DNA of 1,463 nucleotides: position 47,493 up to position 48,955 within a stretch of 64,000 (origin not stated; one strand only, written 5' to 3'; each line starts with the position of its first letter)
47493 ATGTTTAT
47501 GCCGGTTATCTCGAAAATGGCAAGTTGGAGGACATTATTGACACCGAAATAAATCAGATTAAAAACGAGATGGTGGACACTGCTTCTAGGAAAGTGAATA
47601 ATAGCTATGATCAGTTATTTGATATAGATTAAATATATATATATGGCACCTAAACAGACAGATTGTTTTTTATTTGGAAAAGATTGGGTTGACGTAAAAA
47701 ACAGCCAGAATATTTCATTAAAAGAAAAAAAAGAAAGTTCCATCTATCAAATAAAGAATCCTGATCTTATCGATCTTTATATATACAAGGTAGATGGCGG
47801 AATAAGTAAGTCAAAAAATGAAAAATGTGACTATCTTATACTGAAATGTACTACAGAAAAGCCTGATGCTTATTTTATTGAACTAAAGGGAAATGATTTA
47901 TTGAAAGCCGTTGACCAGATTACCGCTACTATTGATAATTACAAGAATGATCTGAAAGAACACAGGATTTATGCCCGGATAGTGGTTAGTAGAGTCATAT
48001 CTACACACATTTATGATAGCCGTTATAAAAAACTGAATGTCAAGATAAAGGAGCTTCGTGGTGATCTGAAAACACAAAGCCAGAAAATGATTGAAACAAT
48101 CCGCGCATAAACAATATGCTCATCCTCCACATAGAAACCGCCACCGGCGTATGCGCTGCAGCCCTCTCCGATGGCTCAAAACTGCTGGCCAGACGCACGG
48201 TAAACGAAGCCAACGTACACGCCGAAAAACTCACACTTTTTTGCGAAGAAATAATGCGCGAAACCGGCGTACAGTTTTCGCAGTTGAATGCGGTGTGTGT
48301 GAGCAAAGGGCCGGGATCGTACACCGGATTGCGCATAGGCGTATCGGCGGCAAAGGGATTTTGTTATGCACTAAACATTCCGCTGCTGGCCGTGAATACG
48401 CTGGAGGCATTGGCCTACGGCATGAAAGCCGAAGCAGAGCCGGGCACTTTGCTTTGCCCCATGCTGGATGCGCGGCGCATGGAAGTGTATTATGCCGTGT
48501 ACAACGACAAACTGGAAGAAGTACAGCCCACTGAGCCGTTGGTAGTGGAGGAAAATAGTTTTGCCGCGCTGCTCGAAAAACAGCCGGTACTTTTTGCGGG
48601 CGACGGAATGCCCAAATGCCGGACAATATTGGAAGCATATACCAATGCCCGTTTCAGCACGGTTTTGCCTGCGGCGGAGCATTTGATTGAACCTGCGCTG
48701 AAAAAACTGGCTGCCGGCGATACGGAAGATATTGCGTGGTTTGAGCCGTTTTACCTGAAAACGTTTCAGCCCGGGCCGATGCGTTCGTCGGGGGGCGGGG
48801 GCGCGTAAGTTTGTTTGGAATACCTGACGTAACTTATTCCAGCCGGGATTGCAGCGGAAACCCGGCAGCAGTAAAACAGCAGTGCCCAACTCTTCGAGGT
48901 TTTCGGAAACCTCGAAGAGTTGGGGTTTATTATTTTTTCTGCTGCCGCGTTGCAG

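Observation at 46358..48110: Candidate unnamed two-gene anti-phage system: ABC-ATPase plus small PD-(D/E)xK protein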

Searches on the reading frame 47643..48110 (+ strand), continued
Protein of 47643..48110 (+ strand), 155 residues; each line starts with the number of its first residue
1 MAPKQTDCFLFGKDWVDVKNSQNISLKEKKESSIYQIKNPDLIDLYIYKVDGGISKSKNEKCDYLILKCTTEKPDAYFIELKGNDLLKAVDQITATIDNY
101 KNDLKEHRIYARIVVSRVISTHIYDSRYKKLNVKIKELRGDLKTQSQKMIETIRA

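Call 70: find_related_loci(query=A3, collection=viral_contigs, flank=5000)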
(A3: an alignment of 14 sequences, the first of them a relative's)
Query A3 (155 aa) in viral_contigs; peptide patterns used: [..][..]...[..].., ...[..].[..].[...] (x = any residue, [..] = any of these).
50 stretches matched a pattern, but none encodes a relative of the query by tblastn (E <= 1e-3).

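Call 74: search_protein_families(library=padloc, alignment_id=A4, max_evalue=1e-10)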
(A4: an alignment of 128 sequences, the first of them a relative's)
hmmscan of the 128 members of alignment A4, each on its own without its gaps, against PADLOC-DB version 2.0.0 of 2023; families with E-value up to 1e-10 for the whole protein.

A. member 1, L009:4864-6351:+ (496 aa): 0 families

B. families by the number of members that match (of 128 scanned): 161 families (the first 25 are shown)
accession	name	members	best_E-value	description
PDLC04135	mad3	3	4.9e-35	mads_3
PDLC04986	PDC-S28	2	1.4e-196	-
PDLC04987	PDC-S28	2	3.9e-70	-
PDLC02707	PbeA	2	2.7e-33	PbeA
PDLC04140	mad8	2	1.3e-30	mads_8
PDLC02914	ATPase-Toprim_I-B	2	7.4e-12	-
PDLC02193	PLD_Helicase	1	4.6e-234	-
PDLC04965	PDC-S23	1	1.3e-138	-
PDLC04964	PDC-S23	1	1.8e-123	-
PDLC04963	PDC-S23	1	5.4e-120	-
PDLC04175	HEC-01A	1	5.1e-73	-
PDLC04854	PDC-S05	1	1.9e-69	-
PDLC03961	ShosA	1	4.1e-63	-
PDLC04177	HEC-01A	1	2.5e-60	-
PDLC04842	PDC-S04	1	6.8e-60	-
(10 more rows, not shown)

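Call 81: search_protein_families(library=phrogs, proteins=[window:47643-48107:+], max_evalue=0.001)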
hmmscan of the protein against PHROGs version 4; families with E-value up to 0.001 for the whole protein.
window:47643-48107:+ (155 aa): 0 families

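Call 88: search_dna_similar(query=window:47643-48107:+, collection=plasmids, mode=protein, max_evalue=0.001, max_rows=15)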
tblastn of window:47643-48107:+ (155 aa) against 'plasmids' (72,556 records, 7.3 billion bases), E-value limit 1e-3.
Records with a match: 1; places in all: 1; records where one place covers at least 80% of the query: 0.
Best place of each record, by identity: <60% 1.
By first word of the organism name: Muribaculaceae 1.
By predicted mobility (MOB-suite, as given by PLSDB): mobilizable 1.
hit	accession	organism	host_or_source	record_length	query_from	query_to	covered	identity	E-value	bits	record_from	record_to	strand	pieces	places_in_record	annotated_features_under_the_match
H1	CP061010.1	Muribaculaceae bacterium MF13079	Mus_musculus,pure culture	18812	15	99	55%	34.4%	2e-4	47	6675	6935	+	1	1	record has no annotation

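Call 89: search_dna_similar(query=window:47643-48107:+, collection=phages, mode=protein, max_evalue=0.001, max_rows=15)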
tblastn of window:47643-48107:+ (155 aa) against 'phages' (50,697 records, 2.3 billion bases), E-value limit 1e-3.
Records with a match: 1; places in all: 1; records where one place covers at least 80% of the query: 0.
Best place of each record, by identity: <60% 1.
By first word of the organism name: Bacteriophage 1.
By host as written in the record: - 1.
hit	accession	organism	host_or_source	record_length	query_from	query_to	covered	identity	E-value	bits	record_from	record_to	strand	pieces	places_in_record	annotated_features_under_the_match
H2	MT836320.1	Bacteriophage sp.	human fecal samples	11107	19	136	76%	32.2%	1e-11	67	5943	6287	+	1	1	record has no annotation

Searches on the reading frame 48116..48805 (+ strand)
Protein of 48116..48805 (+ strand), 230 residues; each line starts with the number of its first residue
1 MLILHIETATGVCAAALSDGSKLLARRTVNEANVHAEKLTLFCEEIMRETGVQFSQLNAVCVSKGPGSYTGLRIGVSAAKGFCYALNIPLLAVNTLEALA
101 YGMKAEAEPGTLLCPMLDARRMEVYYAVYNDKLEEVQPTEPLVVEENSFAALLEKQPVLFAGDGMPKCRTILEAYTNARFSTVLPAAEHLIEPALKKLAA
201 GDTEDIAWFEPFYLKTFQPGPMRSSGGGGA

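Call 61: find_related_loci(query=window:48116-48805:+, collection=metagenome_contigs, flank=6000)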
Query window:48116-48805:+ (230 aa) in metagenome_contigs; peptide patterns used: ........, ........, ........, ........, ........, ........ (x = any residue, [..] = any of these).
67 stretches matched a pattern; 24 encode a relative of the query (tblastn E <= 1e-3); 24 distinct loci.
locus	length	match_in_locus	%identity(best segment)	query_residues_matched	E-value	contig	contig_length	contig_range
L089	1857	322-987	49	3-220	5e-71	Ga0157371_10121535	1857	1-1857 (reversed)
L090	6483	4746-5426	46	2-225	1e-62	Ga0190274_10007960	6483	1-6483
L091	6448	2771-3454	45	2-220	2e-62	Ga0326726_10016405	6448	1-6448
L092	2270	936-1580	46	3-215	2e-62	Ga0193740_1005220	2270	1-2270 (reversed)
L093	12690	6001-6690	42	2-225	6e-59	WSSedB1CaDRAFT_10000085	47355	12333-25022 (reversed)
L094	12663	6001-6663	46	3-220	4e-59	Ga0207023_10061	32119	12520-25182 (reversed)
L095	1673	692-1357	43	2-217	4e-61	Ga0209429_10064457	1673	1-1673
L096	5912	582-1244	43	2-225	2e-58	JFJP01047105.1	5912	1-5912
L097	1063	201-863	44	3-220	5e-62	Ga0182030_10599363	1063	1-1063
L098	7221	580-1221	44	1-217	5e-58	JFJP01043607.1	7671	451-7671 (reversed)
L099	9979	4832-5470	44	2-217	3e-58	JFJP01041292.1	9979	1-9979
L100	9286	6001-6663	40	3-220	4e-54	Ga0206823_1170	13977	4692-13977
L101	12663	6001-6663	43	3-220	5e-54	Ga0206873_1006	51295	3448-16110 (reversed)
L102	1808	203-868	41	2-220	5e-55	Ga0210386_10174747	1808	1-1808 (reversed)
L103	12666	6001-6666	44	2-217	1e-53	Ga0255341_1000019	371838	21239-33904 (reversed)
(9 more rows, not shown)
